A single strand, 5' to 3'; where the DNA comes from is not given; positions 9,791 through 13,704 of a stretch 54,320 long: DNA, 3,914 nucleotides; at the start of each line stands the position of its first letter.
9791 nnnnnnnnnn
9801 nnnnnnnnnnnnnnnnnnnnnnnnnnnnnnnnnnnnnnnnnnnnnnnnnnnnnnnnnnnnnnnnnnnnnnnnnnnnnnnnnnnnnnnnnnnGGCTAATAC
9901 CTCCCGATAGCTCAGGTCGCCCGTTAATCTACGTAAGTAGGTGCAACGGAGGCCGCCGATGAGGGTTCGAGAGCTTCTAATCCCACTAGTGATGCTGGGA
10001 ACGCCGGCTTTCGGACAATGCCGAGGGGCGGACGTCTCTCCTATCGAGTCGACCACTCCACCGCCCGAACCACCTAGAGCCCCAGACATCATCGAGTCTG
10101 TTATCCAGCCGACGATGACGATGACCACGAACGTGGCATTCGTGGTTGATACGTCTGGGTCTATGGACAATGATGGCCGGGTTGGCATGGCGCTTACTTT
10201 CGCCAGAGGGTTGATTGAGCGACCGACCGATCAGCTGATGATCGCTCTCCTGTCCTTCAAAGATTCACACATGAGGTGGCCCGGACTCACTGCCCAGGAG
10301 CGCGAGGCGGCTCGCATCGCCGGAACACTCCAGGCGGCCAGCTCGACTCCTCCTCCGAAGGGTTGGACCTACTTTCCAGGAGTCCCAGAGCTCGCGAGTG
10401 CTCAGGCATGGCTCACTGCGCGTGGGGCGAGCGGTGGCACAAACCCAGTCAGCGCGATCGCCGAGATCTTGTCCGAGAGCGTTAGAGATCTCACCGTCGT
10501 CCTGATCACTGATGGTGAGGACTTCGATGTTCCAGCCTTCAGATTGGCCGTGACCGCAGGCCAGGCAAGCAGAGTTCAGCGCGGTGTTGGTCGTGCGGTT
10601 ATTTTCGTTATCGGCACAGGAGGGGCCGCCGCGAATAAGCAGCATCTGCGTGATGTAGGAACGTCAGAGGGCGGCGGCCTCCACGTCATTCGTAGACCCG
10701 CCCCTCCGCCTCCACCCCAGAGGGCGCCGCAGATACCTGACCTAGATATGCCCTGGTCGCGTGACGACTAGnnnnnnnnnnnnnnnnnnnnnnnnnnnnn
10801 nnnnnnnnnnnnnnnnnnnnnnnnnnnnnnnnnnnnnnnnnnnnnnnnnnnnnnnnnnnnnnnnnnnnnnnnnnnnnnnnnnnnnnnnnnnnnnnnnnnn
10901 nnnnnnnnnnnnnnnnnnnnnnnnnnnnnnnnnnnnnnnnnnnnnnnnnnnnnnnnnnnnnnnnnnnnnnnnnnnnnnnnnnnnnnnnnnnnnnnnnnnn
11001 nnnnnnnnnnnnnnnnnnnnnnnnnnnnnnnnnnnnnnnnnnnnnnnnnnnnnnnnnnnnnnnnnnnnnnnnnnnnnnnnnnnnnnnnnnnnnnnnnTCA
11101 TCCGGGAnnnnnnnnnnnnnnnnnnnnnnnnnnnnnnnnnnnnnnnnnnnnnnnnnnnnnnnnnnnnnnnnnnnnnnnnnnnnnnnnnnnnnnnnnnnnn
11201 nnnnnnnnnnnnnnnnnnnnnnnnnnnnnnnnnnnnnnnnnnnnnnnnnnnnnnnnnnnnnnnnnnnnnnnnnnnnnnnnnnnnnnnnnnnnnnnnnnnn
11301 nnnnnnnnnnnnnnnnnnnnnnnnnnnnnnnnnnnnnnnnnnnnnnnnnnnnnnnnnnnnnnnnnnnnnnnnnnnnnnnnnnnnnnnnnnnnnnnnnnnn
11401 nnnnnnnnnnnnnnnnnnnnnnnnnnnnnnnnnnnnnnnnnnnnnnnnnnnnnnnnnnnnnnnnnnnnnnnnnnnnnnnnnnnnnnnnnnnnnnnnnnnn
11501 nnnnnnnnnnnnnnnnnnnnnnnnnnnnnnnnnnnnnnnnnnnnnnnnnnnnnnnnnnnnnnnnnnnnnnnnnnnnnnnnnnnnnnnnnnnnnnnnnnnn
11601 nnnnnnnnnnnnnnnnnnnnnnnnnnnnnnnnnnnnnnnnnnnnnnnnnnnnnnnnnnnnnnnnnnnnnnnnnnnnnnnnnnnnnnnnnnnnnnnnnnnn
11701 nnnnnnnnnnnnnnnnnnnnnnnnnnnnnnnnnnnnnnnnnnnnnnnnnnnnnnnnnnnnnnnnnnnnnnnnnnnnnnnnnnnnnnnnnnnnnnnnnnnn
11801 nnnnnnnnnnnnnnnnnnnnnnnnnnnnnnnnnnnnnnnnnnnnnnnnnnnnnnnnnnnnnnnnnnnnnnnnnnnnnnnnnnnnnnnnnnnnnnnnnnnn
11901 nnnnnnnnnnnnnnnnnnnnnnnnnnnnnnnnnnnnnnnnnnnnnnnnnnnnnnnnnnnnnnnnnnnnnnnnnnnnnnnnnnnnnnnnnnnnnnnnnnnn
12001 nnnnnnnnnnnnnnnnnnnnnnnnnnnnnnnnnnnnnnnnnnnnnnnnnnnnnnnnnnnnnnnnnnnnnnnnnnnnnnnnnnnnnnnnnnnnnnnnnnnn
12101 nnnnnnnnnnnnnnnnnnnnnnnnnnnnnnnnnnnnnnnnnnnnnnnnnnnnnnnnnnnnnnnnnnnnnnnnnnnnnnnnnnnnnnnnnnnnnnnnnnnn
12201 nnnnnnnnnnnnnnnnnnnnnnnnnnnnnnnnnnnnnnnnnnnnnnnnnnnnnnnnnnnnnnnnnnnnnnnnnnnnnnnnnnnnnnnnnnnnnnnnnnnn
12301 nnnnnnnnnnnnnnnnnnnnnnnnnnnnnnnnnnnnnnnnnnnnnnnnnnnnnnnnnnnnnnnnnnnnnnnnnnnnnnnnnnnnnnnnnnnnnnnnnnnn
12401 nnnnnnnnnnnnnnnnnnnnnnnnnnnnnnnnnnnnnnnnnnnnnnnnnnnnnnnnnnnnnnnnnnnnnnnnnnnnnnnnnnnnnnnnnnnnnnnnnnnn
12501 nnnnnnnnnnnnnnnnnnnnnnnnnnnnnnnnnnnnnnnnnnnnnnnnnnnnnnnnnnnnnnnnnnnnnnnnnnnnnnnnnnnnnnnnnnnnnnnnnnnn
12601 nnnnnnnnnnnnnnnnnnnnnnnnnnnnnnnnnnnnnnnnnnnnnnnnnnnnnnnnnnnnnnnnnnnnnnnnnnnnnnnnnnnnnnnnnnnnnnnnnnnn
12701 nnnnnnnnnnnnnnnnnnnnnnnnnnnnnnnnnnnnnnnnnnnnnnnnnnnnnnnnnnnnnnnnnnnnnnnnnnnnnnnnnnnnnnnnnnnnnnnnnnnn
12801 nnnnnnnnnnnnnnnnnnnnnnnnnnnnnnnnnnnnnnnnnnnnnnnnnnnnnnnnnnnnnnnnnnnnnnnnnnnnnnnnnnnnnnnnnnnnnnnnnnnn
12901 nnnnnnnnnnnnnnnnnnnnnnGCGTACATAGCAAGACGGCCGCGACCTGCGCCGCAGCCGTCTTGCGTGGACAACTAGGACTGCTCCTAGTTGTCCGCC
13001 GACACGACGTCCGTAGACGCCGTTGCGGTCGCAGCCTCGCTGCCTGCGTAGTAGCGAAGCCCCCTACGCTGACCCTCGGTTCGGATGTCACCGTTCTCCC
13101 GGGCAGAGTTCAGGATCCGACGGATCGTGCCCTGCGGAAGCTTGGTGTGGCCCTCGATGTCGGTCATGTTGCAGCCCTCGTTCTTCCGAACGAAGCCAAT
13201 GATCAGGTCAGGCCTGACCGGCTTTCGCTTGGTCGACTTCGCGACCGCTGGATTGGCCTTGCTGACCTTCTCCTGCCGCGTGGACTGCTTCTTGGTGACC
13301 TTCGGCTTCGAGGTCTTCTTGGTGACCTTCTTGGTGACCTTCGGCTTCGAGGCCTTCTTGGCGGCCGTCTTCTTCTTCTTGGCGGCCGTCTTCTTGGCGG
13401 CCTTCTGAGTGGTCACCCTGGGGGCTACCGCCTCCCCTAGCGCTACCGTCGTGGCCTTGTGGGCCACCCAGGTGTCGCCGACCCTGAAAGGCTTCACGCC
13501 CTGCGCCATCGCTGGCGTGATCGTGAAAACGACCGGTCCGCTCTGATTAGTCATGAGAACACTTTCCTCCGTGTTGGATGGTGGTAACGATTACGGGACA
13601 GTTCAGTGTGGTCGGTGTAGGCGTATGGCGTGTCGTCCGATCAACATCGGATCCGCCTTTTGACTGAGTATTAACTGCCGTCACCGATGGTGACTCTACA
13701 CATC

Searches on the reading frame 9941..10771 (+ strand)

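Call 8: search_protein_families(library=pfam, proteins=[window:9941-10771:+], max_evalue=0.01)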
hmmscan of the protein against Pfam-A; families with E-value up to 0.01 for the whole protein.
window:9941-10771:+ (276 aa): 3 families
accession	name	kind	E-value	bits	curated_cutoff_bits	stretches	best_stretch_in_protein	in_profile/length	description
PF13519.12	VWA_2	-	6.2e-05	24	27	1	65-132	1-71/107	von Willebrand factor type A domain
PF00092.34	VWA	-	0.00013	22.6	23.8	0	64-109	1-48/174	von Willebrand factor type A domain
PF13768.12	VWA_3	-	0.002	18.7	27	0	150-228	60-135/155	von Willebrand factor type A domain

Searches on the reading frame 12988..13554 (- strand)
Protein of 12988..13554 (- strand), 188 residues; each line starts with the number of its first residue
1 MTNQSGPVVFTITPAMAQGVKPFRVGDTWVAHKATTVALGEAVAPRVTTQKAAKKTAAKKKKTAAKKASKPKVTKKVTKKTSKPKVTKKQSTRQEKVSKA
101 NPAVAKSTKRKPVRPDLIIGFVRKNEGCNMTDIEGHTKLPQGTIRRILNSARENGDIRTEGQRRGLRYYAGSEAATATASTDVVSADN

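Call 42: search_protein_families(library=pfam, proteins=[window:12988-13554:-], max_evalue=0.01)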
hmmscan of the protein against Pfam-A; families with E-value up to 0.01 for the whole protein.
window:12988-13554:- (188 aa): 2 families
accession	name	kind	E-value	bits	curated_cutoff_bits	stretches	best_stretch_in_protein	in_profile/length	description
PF06163.17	DUF977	-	0.0041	17.6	22.1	1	116-162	15-61/134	Bacterial protein of unknown function (DUF977)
PF08784.17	RPA_C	-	0.0047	18.1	22.6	1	63-157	5-99/106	Replication protein A C terminal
